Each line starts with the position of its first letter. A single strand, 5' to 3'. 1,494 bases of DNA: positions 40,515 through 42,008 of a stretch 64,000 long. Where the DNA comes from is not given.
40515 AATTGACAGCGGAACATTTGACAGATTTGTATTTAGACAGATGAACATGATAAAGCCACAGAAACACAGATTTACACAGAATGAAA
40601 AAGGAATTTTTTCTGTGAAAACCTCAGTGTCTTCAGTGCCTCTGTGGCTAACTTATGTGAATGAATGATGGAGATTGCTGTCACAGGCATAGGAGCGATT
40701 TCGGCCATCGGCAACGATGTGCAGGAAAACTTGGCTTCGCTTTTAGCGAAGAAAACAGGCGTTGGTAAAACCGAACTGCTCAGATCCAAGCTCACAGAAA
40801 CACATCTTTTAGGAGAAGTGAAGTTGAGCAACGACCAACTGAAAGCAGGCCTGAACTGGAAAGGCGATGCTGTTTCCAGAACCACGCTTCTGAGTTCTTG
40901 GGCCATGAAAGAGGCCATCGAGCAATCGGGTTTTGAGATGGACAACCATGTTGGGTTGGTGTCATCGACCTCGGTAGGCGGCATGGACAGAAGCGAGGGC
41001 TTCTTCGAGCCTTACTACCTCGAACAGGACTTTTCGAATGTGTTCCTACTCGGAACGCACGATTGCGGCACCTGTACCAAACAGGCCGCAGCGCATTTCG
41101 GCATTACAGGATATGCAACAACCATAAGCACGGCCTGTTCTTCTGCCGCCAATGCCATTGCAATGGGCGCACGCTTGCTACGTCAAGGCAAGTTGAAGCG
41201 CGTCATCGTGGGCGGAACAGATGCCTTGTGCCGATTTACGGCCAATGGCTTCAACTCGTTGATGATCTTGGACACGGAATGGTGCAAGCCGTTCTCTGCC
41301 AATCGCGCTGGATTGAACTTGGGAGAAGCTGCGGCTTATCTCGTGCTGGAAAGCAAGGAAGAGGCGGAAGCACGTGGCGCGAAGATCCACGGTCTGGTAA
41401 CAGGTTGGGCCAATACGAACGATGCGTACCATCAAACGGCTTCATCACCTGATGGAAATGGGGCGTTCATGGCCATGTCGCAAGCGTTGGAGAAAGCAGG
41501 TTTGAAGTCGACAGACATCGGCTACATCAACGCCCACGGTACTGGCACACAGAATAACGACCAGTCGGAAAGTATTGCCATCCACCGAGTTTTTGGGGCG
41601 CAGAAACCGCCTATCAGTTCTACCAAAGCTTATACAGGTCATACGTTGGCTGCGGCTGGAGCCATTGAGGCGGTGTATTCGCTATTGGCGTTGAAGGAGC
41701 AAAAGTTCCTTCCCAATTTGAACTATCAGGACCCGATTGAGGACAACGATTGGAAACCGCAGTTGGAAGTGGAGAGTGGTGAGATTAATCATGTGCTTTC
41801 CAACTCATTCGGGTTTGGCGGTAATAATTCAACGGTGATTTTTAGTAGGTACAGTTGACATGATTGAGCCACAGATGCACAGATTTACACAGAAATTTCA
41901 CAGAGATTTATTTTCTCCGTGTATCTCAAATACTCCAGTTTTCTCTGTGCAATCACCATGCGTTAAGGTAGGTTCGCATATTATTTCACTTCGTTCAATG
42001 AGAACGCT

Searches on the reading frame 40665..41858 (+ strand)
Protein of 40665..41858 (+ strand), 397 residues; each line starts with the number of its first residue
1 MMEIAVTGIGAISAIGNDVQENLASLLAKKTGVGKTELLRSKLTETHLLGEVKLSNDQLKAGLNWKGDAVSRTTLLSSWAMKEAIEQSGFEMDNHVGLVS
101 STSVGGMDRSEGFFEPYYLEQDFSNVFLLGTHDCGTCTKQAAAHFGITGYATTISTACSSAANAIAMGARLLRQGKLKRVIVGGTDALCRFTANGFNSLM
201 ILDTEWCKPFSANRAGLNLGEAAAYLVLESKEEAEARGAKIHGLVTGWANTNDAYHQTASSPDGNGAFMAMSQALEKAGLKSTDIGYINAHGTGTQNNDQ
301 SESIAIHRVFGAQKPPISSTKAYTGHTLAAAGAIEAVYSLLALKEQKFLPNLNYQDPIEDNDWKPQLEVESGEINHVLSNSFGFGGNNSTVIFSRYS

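Call 98: search_protein_families(library=pfam, proteins=[window:40665-41858:+], max_evalue=0.001)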
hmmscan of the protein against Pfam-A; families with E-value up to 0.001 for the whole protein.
window:40665-41858:+ (397 aa): 4 families
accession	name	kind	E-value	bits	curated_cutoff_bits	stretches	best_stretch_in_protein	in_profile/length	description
PF02801.28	Ketoacyl-synt_C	-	6.2e-34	117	20.8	1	243-354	2-118/119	Beta-ketoacyl synthase, C-terminal domain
PF00109.32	ketoacyl-synt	-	2.8e-26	93.1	20.8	1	3-234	3-252/252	Beta-ketoacyl synthase, N-terminal domain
PF00108.29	Thiolase_N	-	1.3e-05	25.1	26.4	1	136-189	61-116/260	Thiolase, N-terminal domain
PF08545.16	ACP_syn_III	-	0.00047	20.4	24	0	154-192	3-41/80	3-Oxoacyl-[acyl-carrier-protein (ACP)] synthase III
